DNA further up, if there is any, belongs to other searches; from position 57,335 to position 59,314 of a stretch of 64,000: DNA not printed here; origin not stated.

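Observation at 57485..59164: Low-GC DUF262-HNH (GmrSD/SspE-like) nuclease as a horizontally acquired cassette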

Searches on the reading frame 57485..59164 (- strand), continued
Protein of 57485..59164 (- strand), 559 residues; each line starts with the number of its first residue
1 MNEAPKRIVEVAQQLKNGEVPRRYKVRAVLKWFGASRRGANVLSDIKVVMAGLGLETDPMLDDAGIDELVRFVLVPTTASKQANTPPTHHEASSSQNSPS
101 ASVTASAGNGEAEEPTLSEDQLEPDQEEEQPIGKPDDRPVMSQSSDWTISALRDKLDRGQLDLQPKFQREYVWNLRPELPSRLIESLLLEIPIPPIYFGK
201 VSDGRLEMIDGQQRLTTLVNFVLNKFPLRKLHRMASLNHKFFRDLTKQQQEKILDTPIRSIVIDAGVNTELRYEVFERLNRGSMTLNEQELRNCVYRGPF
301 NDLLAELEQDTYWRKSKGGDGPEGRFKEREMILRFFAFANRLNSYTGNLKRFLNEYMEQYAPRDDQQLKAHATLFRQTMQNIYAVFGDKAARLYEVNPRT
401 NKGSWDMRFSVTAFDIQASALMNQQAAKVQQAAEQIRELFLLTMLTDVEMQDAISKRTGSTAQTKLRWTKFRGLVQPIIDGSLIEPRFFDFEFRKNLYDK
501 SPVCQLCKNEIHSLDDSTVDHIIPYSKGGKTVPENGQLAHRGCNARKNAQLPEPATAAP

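Call 20: find_encoding_contigs(protein=P0001, flank=10000, max_places=4)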
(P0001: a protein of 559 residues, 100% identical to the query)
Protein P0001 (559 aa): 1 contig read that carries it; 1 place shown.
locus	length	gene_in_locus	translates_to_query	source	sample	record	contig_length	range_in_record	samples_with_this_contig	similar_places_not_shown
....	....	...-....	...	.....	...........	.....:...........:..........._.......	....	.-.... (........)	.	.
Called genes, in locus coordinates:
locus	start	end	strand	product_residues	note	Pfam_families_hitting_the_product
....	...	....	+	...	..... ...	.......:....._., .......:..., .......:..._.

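Call 25: list_cluster_members(proteins=[window:57485-59164:-, window:56413-57021:-, window:60128-60592:-, window:61752-62732:+])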
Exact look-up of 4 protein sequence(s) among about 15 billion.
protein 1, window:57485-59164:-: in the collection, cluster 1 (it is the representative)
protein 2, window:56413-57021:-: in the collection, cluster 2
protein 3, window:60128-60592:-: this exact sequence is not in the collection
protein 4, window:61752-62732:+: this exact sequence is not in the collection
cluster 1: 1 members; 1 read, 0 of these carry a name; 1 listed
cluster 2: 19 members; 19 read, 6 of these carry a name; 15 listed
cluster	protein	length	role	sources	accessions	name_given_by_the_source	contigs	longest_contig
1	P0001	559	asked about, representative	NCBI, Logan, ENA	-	-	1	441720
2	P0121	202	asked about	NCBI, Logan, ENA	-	-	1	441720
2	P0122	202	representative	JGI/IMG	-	-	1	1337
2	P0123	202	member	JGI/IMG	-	indolepyruvate ferredoxin oxidoreductase beta subunit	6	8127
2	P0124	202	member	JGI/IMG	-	indolepyruvate ferredoxin oxidoreductase, beta subunit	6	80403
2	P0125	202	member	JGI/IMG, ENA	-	indolepyruvate ferredoxin oxidoreductase beta subunit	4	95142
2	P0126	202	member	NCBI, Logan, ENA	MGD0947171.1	MAG: indolepyruvate oxidoreductase subunit beta [Candidatus Binatia bacterium]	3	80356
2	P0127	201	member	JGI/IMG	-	indolepyruvate ferredoxin oxidoreductase beta subunit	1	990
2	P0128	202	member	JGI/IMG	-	indolepyruvate ferredoxin oxidoreductase beta subunit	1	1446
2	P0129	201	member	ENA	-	-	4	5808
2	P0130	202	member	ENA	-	-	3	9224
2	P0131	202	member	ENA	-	-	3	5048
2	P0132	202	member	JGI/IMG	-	-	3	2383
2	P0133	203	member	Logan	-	-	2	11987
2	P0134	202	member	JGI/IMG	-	-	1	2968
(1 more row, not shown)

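Call 34: find_encoding_contigs(protein=P0125, flank=10000, max_places=6)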
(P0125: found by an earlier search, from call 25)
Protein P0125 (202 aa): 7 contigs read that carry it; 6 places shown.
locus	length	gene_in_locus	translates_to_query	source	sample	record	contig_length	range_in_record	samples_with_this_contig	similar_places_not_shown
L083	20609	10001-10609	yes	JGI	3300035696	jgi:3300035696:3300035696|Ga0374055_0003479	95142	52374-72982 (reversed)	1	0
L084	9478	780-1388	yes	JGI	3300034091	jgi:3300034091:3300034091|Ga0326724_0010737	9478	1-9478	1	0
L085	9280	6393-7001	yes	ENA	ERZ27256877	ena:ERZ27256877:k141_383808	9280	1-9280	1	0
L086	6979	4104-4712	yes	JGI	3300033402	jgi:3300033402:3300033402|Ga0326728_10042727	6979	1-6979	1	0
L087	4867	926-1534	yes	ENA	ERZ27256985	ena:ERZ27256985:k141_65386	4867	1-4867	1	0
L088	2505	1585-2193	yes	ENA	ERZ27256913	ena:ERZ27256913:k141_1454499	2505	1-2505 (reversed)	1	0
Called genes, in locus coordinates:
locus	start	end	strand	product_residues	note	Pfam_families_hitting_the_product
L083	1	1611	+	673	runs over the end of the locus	PF02629:CoA_binding (weak), PF13380:CoA_binding_2, PF13607:Succ_CoA_lig, PF19045:Ligase_CoA_2 (faint), PF13549:ATP-grasp_5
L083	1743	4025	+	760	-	PF13549:ATP-grasp_5, PF13380:CoA_binding_2, PF13607:Succ_CoA_lig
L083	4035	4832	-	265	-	PF05635:23S_rRNA_IVP (weak)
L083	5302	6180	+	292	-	PF08867:FRG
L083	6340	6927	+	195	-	-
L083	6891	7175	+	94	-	-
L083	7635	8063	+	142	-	PF14539:DUF4442 (weak), PF13622:4HBT_3 (faint), PF03061:4HBT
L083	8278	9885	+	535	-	PF01855:POR_N, PF02775:TPP_enzyme_C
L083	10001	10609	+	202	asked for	PF01558:POR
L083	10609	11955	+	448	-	PF00501:AMP-binding, PF14535:AMP-binding_C_2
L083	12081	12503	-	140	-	PF01850:PIN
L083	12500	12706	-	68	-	PF09957:VapB_antitoxin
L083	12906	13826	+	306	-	PF02678:Pirin, PF07883:Cupin_2 (faint), PF05726:Pirin_C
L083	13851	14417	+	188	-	PF02525:Flavodoxin_2 (weak), PF03358:FMN_red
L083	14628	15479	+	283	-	PF19459:DUF5996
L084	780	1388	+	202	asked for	PF01558:POR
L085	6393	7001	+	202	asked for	PF01558:POR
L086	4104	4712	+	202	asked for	PF01558:POR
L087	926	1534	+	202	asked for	PF01558:POR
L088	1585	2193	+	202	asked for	PF01558:POR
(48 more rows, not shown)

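Call 38: find_encoding_contigs(protein=P0003, flank=7000, max_places=2)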
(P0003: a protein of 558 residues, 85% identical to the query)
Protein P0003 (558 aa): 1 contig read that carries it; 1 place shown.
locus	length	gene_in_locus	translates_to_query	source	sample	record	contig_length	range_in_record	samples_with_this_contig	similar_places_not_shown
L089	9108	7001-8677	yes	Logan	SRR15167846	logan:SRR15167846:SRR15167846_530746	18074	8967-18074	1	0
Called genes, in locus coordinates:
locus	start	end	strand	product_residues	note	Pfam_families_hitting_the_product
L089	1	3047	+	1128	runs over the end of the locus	PF13091:PLDc_2, PF09565:RE_NgoFVII (faint), PF00176:SNF2-rel_dom (weak), PF04851:ResIII (faint), PF00271:Helicase_C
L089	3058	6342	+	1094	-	PF25120:DUF7814 (weak), PF20473:MmeI_Mtase, PF07669:Eco57I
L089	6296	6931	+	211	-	PF02481:DNA_processg_A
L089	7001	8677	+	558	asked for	PF03235:GmrSD_N, PF01844:HNH, PF14279:HNH_5 (weak)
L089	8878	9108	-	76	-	?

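Call 39: find_encoding_contigs(protein=P0005, flank=7000, max_places=3)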
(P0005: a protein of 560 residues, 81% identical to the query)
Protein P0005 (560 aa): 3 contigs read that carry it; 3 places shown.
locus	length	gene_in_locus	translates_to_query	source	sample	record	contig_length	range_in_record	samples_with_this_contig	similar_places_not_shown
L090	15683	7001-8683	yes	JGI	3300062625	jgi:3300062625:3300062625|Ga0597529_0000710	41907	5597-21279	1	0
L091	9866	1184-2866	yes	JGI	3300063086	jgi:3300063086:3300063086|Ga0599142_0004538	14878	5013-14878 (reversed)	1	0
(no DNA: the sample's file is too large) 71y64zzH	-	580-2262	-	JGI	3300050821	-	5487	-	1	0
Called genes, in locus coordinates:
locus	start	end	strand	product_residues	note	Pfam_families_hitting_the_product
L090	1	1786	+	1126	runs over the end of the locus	PF13091:PLDc_2, PF09565:RE_NgoFVII (weak), PF00176:SNF2-rel_dom (weak), PF00270:DEAD (faint), PF04851:ResIII (faint), PF00271:Helicase_C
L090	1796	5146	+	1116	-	PF25120:DUF7814 (weak), PF20473:MmeI_Mtase, PF07669:Eco57I, PF02384:N6_Mtase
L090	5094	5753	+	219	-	PF02481:DNA_processg_A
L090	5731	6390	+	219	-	-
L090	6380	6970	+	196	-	-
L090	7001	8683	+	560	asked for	PF03235:GmrSD_N, PF01844:HNH, PF14279:HNH_5 (weak)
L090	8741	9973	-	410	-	-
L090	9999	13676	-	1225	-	PF07719:TPR_2 (faint), PF13371:TPR_9 (faint), PF23914:TPR_CcmH_CycH (faint), PF13414:TPR_11 (faint), PF12770:CHAT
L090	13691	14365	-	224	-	-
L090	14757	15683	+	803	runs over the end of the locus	-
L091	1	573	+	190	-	?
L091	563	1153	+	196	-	-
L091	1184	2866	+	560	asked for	PF03235:GmrSD_N, PF01844:HNH, PF14279:HNH_5 (weak)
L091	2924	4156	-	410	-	-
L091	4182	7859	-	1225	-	PF07719:TPR_2 (faint), PF13371:TPR_9 (faint), PF23914:TPR_CcmH_CycH (faint), PF13414:TPR_11 (faint), PF12770:CHAT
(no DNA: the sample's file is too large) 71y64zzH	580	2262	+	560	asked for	PF03235:GmrSD_N, PF01844:HNH, PF14279:HNH_5 (weak)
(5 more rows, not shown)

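Call 40: find_encoding_contigs(protein=P0009, flank=7000, max_places=2)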
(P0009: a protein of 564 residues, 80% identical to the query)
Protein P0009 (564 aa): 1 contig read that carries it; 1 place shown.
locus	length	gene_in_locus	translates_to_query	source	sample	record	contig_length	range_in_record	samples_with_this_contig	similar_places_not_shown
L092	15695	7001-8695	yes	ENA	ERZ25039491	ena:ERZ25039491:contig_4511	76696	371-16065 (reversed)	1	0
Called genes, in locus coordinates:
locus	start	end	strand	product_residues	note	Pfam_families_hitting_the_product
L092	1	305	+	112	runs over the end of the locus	-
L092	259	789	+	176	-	-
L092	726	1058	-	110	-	-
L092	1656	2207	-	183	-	-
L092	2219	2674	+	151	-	PF25120:DUF7814 (weak)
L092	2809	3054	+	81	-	-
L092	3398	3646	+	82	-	PF07669:Eco57I (weak)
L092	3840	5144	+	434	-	PF07669:Eco57I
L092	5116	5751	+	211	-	PF02481:DNA_processg_A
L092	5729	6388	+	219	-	-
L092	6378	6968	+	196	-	-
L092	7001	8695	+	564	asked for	PF03235:GmrSD_N, PF01844:HNH, PF14279:HNH_5 (weak)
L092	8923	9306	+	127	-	PF01381:HTH_3, PF13443:HTH_26 (weak), PF13560:HTH_31 (weak)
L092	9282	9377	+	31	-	-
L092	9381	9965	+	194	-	PF02661:Fic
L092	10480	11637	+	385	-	PF00753:Lactamase_B (faint)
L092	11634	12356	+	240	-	-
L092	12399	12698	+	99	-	-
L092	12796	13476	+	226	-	-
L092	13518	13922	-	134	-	-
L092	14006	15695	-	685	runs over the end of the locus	?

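Call 41: find_encoding_contigs(protein=P0019, flank=7000, max_places=2)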
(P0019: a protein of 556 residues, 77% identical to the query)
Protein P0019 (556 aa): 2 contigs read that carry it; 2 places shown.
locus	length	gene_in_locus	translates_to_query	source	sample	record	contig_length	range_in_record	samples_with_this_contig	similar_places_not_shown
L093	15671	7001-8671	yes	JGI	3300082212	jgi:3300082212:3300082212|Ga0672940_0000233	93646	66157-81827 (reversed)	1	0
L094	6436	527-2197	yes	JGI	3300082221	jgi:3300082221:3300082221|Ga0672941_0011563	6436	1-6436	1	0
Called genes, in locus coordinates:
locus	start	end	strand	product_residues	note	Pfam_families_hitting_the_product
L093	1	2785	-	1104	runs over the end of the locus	PF13091:PLDc_2, PF00176:SNF2-rel_dom, PF00271:Helicase_C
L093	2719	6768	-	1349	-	PF07669:Eco57I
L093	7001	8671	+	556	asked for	PF03235:GmrSD_N, PF01844:HNH, PF14279:HNH_5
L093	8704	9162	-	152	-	-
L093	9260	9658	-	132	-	PF12844:HTH_19, PF13560:HTH_31, PF01381:HTH_3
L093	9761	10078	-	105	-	-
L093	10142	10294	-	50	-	-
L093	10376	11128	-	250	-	PF12730:ABC2_membrane_4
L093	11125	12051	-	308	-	PF00005:ABC_tran, PF13304:AAA_21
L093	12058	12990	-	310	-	-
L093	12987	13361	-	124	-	PF03551:PadR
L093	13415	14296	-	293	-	PF01904:DUF72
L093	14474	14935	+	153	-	-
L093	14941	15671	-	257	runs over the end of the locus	PF01068:DNA_ligase_A_M, PF04679:DNA_ligase_A_C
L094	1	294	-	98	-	?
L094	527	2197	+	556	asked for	PF03235:GmrSD_N, PF01844:HNH, PF14279:HNH_5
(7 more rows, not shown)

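Call 43: find_encoding_contigs(protein=P0049, flank=8000, max_places=2)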
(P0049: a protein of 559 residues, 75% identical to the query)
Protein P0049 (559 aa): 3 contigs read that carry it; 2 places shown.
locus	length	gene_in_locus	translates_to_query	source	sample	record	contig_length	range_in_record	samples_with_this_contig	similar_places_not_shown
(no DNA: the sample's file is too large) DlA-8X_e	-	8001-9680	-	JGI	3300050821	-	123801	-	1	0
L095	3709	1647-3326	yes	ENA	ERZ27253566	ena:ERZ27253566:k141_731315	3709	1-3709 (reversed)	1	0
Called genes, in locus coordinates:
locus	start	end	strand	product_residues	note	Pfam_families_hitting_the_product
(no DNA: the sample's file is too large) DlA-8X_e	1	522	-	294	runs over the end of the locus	PF14317:YcxB (faint)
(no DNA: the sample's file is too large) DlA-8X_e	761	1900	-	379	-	PF00154:RecA_N, PF08423:Rad51, PF06745:ATPase (weak), PF27531:MT3502_N (weak), PF21096:RecA_C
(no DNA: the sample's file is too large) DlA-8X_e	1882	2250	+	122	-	-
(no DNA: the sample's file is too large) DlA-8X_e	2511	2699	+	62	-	-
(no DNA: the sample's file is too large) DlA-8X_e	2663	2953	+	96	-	PF05016:ParE_toxin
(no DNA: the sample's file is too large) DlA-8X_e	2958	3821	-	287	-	PF02737:3HCDH_N, PF00725:3HCDH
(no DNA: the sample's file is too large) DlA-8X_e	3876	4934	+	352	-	-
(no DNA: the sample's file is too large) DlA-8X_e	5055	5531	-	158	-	PF06983:3-dmu-9_3-mt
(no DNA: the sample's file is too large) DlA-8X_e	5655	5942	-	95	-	-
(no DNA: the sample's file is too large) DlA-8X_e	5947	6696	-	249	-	PF00578:AhpC-TSA, PF08534:Redoxin, PF13905:Thioredoxin_8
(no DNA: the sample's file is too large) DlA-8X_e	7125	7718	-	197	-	PF15593:Imm42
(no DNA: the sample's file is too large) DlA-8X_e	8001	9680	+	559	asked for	PF03235:GmrSD_N, PF01844:HNH, PF14279:HNH_5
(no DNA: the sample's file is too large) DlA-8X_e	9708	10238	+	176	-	-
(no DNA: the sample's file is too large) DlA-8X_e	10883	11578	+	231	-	PF04542:Sigma70_r2, PF04545:Sigma70_r4 (weak), PF08281:Sigma70_r4_2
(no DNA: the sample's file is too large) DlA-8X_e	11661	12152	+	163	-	-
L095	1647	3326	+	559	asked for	PF03235:GmrSD_N, PF01844:HNH, PF14279:HNH_5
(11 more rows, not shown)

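Call 44: find_encoding_contigs(protein=P0064, flank=8000, max_places=2)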
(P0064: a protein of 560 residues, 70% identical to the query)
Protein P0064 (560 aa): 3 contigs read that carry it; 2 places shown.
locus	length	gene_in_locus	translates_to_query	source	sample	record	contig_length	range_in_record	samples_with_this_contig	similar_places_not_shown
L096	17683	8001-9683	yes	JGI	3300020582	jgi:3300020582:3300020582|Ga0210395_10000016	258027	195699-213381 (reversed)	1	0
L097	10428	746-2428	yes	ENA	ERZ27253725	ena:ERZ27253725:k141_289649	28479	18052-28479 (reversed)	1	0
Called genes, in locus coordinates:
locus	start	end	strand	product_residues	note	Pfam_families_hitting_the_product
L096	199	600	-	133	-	PF00376:MerR, PF13411:MerR_1, PF13591:MerR_2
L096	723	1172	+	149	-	PF09537:DUF2383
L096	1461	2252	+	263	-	-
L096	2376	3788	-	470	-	PF00324:AA_permease, PF13520:AA_permease_2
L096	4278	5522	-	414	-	PF00226:DnaJ, PF01556:DnaJ_C, PF27659:CHP02642 (faint), PF00684:DnaJ_CXXCXGXG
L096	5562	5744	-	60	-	-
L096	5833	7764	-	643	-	PF00012:HSP70, PF06723:MreB_Mbl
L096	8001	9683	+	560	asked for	PF03235:GmrSD_N, PF01844:HNH, PF14279:HNH_5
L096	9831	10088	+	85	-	-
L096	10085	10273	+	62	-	PF05016:ParE_toxin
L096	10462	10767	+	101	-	-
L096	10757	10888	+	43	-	-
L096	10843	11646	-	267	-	-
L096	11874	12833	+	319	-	PF01261:AP_endonuc_2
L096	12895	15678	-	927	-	PF13240:Zn_Ribbon_1 (weak), PF00069:Pkinase, PF07714:PK_Tyr_Ser-Thr, PF03109:ABC1 (weak), PF01636:APH (weak)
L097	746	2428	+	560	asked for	PF03235:GmrSD_N, PF01844:HNH, PF14279:HNH_5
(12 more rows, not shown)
